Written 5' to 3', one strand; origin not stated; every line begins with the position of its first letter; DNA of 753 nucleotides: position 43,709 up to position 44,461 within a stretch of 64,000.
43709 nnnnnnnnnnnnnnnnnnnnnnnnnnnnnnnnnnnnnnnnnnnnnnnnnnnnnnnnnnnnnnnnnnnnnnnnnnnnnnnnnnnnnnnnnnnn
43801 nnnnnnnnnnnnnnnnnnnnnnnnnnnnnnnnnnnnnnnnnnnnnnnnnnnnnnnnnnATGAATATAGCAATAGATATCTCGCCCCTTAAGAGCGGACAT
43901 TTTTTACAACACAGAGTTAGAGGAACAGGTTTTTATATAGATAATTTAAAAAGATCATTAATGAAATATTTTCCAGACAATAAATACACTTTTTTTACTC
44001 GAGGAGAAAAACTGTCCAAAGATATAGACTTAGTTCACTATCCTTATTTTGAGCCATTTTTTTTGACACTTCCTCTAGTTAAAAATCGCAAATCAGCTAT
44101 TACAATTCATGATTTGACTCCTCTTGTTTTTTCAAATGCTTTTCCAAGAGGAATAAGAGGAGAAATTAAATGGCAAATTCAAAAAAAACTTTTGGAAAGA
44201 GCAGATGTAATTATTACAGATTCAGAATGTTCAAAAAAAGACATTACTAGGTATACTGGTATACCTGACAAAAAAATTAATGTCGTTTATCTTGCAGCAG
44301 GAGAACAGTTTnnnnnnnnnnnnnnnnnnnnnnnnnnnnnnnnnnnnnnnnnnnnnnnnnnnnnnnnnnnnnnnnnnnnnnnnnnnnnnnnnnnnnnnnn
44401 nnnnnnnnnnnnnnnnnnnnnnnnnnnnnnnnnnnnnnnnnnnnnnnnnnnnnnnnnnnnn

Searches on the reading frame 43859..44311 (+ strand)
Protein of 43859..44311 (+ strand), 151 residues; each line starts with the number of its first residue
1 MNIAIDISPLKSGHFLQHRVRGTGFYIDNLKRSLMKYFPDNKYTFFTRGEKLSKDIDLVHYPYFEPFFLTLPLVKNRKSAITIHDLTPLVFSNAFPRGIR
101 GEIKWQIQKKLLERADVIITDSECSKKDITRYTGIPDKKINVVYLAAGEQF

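Call 29: find_homologous_proteins(query=window:43859-44311:+)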
Query seq(151 aa) (151 aa): 48 proteins with E <= 0.001 among 71 candidates.
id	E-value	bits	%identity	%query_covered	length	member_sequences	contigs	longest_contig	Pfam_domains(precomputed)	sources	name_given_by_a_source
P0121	4.6e-65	236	68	100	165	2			PF13439.13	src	-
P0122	5.7e-65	236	66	100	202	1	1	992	PF13439.13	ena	-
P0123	1.5e-63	231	65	100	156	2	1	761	PF13439.13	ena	-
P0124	6.2e-62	226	66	100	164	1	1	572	PF13439.13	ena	-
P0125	1.7e-61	225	66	100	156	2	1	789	PF13439.13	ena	-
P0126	1.7e-61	224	66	100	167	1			PF13439.13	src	-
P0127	3.3e-61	224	64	100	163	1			PF13579.13,PF13439.13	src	-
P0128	1.7e-60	221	64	100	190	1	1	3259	PF13579.13,PF13439.13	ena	-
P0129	2.2e-59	218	65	99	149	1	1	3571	PF13439.13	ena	-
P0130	2.8e-59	217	64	100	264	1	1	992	PF00534.27,PF13439.13,PF13692.13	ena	-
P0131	2.8e-57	211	61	100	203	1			PF13439.13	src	-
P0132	2.9e-55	204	63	100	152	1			PF13579.13,PF13439.13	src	-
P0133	4.0e-55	204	69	87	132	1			PF13439.13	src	-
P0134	6.0e-54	200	66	83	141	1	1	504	PF13439.13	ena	-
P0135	7.0e-53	197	64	87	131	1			PF13439.13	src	-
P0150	1.6e-43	166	52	97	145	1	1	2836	PF13579.13,PF13439.13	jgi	jgi:hypothetical protein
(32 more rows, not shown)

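Call 32: find_encoding_contigs(protein=P0129, flank=4000, max_places=4)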
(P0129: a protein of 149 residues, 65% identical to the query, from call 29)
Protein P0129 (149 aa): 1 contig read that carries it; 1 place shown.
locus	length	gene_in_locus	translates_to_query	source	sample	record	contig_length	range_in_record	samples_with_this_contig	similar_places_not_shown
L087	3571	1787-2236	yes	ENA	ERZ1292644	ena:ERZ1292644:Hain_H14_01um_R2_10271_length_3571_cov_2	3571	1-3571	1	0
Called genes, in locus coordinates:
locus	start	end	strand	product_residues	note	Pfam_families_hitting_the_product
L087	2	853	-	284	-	?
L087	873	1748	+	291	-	PF05219:DREV (weak), PF13489:Methyltransf_23, PF07021:MetW, PF08241:Methyltransf_11, PF08242:Methyltransf_12, PF13649:Methyltransf_25, PF13847:Methyltransf_31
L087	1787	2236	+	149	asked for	PF13439:Glyco_transf_4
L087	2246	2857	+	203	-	PF00534:Glycos_transf_1, PF13692:Glyco_trans_1_4, PF20706:GT4-conflict (weak)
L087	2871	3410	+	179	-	PF00908:dTDP_sugar_isom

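Call 33: find_encoding_contigs(protein=P0150, flank=4000, max_places=4)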
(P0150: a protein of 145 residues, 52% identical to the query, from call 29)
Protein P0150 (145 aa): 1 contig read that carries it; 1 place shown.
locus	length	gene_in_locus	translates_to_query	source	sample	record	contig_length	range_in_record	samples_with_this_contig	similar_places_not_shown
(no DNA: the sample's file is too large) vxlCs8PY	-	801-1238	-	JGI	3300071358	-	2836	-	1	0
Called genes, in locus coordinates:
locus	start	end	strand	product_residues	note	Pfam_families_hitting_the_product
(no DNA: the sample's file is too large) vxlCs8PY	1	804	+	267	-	?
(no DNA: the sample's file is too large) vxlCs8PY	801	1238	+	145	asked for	PF13439:Glyco_transf_4, PF13579:Glyco_trans_4_4 (weak)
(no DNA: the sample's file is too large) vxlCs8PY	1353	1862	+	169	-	PF00534:Glycos_transf_1, PF13524:Glyco_trans_1_2, PF13692:Glyco_trans_1_4, PF20706:GT4-conflict (weak)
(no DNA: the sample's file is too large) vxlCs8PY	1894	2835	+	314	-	?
